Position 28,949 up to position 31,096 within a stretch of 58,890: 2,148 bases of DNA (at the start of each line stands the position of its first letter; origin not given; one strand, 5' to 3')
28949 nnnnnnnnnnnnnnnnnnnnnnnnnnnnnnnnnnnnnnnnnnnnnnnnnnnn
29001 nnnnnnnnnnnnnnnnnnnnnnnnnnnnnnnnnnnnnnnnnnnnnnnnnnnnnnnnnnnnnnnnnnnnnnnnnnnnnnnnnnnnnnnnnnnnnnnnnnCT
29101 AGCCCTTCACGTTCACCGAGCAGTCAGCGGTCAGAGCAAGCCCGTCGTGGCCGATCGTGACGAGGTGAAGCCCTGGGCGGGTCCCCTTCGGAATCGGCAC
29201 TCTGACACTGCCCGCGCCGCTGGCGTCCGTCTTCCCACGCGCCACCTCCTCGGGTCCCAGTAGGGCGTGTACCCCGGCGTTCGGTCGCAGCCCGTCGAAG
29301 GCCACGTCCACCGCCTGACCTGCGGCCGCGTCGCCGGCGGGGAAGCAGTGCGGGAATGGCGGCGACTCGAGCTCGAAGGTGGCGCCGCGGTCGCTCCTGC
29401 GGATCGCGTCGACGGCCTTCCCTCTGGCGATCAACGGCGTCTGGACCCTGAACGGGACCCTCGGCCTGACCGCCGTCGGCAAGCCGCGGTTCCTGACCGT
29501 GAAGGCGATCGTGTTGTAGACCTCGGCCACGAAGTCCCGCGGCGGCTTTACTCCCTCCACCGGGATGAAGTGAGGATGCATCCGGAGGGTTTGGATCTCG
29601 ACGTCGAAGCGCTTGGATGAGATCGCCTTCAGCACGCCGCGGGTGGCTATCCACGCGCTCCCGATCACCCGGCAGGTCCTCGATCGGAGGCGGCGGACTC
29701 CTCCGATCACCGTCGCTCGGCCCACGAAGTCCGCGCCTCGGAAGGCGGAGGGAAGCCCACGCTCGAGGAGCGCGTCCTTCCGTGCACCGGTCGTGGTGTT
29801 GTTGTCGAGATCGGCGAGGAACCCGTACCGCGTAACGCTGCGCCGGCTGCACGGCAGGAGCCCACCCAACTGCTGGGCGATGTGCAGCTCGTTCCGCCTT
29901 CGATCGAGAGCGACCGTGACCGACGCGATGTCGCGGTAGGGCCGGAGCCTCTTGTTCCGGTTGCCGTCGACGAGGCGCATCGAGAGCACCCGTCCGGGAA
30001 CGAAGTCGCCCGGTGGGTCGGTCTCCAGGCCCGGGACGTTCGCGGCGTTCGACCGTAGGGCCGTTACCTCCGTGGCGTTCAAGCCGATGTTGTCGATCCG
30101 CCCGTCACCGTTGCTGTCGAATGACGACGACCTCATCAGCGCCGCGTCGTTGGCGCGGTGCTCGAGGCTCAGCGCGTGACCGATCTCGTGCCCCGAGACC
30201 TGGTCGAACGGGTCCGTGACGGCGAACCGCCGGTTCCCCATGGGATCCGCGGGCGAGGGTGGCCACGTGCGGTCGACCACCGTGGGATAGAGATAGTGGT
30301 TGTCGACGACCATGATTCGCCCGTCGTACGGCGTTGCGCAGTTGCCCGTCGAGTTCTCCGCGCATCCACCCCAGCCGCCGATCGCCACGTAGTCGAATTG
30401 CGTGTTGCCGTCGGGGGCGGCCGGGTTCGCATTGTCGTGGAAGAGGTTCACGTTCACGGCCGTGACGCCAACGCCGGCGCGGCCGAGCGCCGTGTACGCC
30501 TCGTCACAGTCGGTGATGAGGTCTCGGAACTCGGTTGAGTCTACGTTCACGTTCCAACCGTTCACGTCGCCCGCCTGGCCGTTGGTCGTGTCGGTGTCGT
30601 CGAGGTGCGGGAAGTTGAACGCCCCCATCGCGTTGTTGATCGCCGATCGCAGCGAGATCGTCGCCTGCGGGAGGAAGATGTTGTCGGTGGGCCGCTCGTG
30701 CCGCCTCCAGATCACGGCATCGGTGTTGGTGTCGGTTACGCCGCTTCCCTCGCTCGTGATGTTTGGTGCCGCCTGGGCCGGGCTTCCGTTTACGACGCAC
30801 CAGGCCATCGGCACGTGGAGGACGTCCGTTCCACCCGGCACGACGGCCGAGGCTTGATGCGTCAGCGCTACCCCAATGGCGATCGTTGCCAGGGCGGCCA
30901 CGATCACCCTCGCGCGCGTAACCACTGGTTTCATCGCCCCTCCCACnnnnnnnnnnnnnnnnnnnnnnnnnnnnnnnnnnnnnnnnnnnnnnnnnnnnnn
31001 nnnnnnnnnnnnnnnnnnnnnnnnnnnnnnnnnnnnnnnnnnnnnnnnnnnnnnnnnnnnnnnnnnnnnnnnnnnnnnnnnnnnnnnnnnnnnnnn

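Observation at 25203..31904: Candidate undescribed module: membrane-split phosphoesterase, chimeric regulator, secreted metzincin and small beta-rich protein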

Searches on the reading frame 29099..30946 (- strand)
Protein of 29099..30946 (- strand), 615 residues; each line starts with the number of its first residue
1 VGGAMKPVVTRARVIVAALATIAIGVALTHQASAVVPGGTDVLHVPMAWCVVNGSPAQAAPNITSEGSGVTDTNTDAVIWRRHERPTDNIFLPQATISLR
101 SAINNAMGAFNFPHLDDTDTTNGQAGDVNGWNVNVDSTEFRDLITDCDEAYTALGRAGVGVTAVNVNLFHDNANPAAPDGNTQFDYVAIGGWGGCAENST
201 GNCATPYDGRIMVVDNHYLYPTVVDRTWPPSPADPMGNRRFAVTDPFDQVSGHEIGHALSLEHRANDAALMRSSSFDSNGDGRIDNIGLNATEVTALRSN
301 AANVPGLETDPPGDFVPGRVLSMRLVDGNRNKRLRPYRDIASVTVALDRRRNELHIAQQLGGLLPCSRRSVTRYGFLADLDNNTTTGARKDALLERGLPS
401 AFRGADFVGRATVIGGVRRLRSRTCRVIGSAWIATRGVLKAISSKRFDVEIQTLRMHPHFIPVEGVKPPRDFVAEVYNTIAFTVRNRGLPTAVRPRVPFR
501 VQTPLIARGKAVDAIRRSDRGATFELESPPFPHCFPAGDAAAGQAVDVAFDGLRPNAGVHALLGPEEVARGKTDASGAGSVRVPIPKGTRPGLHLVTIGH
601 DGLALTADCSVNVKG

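Call 7: search_protein_families(library=pfam, proteins=[window:29099-30946:-], max_evalue=0.01)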
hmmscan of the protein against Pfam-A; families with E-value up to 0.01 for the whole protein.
window:29099-30946:- (615 aa): 1 family
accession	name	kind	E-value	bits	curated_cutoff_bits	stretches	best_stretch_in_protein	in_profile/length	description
PF00413.30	Peptidase_M10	-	0.0043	17.4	24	1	247-273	108-134/159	Matrixin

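Call 11: search_protein_families(library=ncbifam, proteins=[window:29099-30946:-], max_evalue=0.01)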
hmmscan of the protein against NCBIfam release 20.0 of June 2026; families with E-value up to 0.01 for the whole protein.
window:29099-30946:- (615 aa): 0 families

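Call 25: find_homologous_proteins(query=window:29099-30934:-, max_evalue=0.001)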
Query window:29099-30934:- (611 aa): 139 proteins with E <= 0.001 among 8000 candidates; the best 120 are listed.
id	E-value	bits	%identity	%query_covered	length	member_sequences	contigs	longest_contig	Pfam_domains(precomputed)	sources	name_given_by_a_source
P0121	0.0e+0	1330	100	95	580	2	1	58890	-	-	-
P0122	1.0e-245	835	63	99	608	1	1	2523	-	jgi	jgi:hypothetical protein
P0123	8.3e-241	819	63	98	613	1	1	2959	-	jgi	jgi:hypothetical protein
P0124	7.0e-237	806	63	95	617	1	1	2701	-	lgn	-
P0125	1.6e-229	782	62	94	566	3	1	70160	-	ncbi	ncbi:MAG TPA: hypothetical protein VF520_13830 [Thermoleophilaceae bacterium]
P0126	2.4e-225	768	59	97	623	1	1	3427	-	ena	-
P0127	7.4e-223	760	58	98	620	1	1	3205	-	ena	-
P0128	1.9e-220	752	59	98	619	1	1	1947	-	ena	-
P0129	3.5e-219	748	58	96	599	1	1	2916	-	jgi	jgi:hypothetical protein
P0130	2.6e-207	709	55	98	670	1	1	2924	-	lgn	-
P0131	5.0e-205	701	54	98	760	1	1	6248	PF00353.26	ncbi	-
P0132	6.2e-194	664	52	95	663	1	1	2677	-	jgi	jgi:hypothetical protein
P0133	2.3e-193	663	53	97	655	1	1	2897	-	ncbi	-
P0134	2.7e-185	636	54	94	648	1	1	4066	-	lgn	-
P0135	4.3e-172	592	51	100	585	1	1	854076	PF00413.31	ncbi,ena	-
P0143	3.9e-161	556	47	99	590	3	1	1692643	-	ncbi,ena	-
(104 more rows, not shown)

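Call 26: find_encoding_contigs(protein=P0125, flank=8000, max_places=2)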
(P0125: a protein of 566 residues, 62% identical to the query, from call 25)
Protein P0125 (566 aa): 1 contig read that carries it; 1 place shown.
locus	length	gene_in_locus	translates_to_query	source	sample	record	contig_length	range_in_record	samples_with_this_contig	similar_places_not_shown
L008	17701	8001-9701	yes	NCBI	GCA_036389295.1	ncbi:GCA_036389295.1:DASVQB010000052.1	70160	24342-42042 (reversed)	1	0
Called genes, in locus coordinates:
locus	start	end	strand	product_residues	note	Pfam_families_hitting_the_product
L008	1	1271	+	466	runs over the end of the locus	PF17767:NAPRTase_N, PF04095:NAPRTase (weak)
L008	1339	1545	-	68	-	-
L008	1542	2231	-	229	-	PF25231:DUF7847 (weak), PF10110:GPDPase_memb (weak)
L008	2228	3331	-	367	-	PF00155:Aminotran_1_2, PF12897:Asp_aminotransf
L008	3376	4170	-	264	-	PF13641:Glyco_tranf_2_3, PF00535:Glycos_transf_2, PF10111:Glyco_tranf_2_2, PF13632:Glyco_trans_2_3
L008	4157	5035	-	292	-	PF02629:CoA_binding, PF13380:CoA_binding_2 (faint), PF13607:Succ_CoA_lig, PF00549:Ligase_CoA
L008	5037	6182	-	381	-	PF02786:CPSase_L_D2, PF08442:ATP-grasp_2, PF13549:ATP-grasp_5, PF24948:Citrate_synth_N, PF00549:Ligase_CoA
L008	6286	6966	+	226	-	PF00702:Hydrolase, PF13419:HAD_2 (faint)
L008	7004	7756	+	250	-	PF00753:Lactamase_B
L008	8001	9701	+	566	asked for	-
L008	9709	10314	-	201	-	PF01872:RibD_C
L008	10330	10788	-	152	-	-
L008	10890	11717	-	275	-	PF13714:PEP_mutase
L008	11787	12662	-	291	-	PF00581:Rhodanese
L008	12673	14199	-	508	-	-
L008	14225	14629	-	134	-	PF07883:Cupin_2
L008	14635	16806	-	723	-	PF02012:BNR (faint), PF14870:PSII_BNR, PF15902:Sortilin-Vps10 (weak)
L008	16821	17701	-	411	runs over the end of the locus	PF07690:MFS_1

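Call 27: find_encoding_contigs(protein=P0135, flank=8000, max_places=2)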
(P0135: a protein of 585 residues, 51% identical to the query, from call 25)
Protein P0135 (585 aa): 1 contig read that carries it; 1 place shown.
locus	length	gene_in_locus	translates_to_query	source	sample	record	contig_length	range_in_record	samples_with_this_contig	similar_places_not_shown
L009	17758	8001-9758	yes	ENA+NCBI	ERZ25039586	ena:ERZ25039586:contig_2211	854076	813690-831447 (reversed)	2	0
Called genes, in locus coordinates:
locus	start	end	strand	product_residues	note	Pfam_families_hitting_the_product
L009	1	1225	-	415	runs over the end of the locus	-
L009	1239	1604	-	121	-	-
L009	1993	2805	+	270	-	-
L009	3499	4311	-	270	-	PF13489:Methyltransf_23 (weak), PF08241:Methyltransf_11, PF08242:Methyltransf_12, PF13649:Methyltransf_25, PF13847:Methyltransf_31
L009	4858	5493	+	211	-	PF25213:HVO_A0261_N (weak), PF01022:HTH_5, PF12802:MarR_2, PF12840:HTH_20, PF13412:HTH_24 (weak)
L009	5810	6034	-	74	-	-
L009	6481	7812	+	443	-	PF01569:PAP2, PF22778:VCPO_2nd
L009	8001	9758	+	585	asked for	PF00413:Peptidase_M10 (faint)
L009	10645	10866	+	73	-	-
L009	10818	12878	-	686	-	PF01580:FtsK_SpoIIIE (faint), PF01935:DUF87, PF05872:HerA_C, PF13619:KTSC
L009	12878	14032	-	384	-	PF13289:SIR2_2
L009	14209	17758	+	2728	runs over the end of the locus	PF20148:DUF6531, PF05593:RHS_repeat (faint), PF25023:TEN_YD-shell (weak), PF07953:Toxin_R_bind_N (faint), PF00054:Laminin_G_1 (faint), PF13385:Laminin_G_3, PF19077:Big_13 (weak), PF13385:Laminin_G_3, +1 more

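Call 28: find_encoding_contigs(protein=P0143, flank=8000, max_places=2)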
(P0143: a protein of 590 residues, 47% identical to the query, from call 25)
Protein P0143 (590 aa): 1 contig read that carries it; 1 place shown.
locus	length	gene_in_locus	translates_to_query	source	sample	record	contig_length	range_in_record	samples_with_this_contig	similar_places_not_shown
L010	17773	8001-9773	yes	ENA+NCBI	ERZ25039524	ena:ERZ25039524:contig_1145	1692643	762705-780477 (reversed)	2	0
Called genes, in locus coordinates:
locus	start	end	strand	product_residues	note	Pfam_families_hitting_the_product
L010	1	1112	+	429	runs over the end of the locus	-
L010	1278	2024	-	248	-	-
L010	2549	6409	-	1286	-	PF05378:Hydant_A_N, PF01968:Hydantoinase_A, PF19278:Hydant_A_C, PF02538:Hydantoinase_B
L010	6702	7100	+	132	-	-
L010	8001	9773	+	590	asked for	-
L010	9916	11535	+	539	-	-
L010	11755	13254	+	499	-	-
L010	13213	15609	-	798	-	PF13191:AAA_16 (weak), PF25873:WHD_MalT, PF17874:TPR_MalT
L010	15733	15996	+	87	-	-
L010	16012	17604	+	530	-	PF07690:MFS_1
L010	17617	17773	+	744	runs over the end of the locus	PF03176:MMPL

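Call 38: search_solved_structures(query=window:29099-30934:-, max_evalue=1, show_alignments=2)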
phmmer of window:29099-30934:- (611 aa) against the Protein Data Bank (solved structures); distinct sequences matched with E-value up to 1: 3.
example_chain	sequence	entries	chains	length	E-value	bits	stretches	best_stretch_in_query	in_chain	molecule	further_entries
5h0u_A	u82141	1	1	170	0.35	12.8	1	200-268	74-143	Matrix metalloproteinase-14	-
1bqq_M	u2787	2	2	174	0.37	12.8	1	200-268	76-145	MEMBRANE-TYPE MATRIX METALLOPROTEINASE | PROTEIN (MEMBRANE-TYPE MATRIX METALLOPROTEINASE (CDMT1-MMP))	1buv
3ma2_D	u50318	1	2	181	0.41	12.6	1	200-268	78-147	Matrix metalloproteinase-14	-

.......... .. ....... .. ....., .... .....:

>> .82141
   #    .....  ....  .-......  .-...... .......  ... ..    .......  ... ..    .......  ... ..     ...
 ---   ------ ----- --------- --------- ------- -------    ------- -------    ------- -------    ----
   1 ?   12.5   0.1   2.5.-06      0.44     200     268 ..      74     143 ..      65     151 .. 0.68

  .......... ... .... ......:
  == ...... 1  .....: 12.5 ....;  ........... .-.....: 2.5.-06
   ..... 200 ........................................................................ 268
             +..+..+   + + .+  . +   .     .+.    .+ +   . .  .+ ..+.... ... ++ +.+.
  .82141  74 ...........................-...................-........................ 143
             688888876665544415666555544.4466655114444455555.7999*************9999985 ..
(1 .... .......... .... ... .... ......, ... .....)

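Call 64: search_protein_families(library=padloc, proteins=[window:29099-30934:-], max_evalue=0.01)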
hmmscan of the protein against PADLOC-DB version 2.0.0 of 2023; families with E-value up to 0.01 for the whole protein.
window:29099-30934:- (611 aa): 0 families

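Call 65: search_protein_families(library=phrogs, proteins=[window:29099-30934:-], max_evalue=0.01)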
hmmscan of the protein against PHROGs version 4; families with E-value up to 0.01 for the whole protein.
window:29099-30934:- (611 aa): 0 families

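Call 66: find_encoding_contigs(protein=P0123, flank=5000, max_places=3)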
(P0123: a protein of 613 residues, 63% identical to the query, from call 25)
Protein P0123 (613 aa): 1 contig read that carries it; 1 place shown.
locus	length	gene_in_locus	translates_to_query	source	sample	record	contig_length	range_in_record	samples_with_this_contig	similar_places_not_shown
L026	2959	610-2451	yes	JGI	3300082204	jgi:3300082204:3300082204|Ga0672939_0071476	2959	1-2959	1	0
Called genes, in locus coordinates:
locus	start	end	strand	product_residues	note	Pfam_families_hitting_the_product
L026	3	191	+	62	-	?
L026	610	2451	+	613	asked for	-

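Call 67: find_encoding_contigs(protein=P0131, flank=5000, max_places=3)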
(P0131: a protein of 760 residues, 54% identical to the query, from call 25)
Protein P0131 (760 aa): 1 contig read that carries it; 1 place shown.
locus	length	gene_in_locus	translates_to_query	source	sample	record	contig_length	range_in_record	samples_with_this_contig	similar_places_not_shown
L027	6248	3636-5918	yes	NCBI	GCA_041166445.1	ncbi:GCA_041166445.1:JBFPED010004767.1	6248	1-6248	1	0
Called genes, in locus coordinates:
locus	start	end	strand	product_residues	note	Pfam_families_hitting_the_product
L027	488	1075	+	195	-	-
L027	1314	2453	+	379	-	-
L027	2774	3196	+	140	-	-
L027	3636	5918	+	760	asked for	PF00353:HemolysinCabind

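Call 74: find_related_loci(query=A5, collection=metagenome_contigs, flank=6000)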
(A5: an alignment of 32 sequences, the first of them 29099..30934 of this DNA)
Query A5 (611 aa) in metagenome_contigs; peptide patterns used: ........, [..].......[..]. (x = any residue, [..] = any of these).
600 stretches matched a pattern (row limit reached: there are more); 4 encode a relative of the query (tblastn E <= 1e-3); 4 distinct loci.
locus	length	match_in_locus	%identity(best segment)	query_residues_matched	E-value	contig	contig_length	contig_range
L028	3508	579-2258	42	22-610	4e-141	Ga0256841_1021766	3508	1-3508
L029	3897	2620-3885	49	34-468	5e-124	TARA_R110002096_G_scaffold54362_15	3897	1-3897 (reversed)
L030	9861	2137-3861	37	36-610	3e-104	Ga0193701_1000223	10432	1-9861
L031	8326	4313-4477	36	239-302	4e-6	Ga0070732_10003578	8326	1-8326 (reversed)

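Call 102: search_solved_structures(query=A5, max_evalue=1)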
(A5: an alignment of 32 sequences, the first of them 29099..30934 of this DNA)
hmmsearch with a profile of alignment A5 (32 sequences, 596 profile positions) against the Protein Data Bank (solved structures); distinct sequences matched with E-value up to 1: 109 (the best 60 are shown).
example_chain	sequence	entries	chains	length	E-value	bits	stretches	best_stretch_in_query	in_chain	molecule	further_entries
1rm8_A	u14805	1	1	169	9.4e-05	24.4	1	235-267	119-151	Matrix metalloproteinase-16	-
2jsd_A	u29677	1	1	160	0.00017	23.6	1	235-262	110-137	Matrix metalloproteinase-20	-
966c_A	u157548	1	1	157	0.00037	22.4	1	233-262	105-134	MMP-1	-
3shi_A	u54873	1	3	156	0.00037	22.4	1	233-262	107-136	Interstitial collagenase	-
1cgf_A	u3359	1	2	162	0.00039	22.4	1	233-262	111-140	FIBROBLAST COLLAGENASE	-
1cge_A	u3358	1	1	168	0.00041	22.3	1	233-262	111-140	FIBROBLAST COLLAGENASE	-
1ayk_A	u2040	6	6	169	0.00041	22.3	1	233-262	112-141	COLLAGENASE | FIBROBLAST COLLAGENASE | PROTEIN (COLLAGENASE)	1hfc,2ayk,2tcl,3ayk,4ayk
1cgl_A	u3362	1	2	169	0.00041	22.3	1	233-262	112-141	FIBROBLAST COLLAGENASE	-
2j0t_A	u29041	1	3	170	0.00042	22.3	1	233-262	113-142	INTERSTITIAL COLLAGENASE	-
4xct_A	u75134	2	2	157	0.0013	20.7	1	235-262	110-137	Matrix metalloproteinase-9,Matrix metalloproteinase-9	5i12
4wzv_A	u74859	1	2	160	0.0013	20.6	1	235-262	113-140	Matrix metalloproteinase-9,Matrix metalloproteinase-9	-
4h2e_A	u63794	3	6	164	0.0014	20.6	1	235-262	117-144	Matrix metalloproteinase-9 | Matrix metalloproteinase-9,Matrix metalloproteinase-9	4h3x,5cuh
1gkc_A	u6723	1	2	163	0.0014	20.5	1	235-262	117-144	92 KDA TYPE IV COLLAGENASE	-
1su3_A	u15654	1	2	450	0.0016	20.3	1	234-262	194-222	Interstitial collagenase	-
1hv5_A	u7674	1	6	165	0.0016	20.3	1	234-259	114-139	STROMELYSIN 3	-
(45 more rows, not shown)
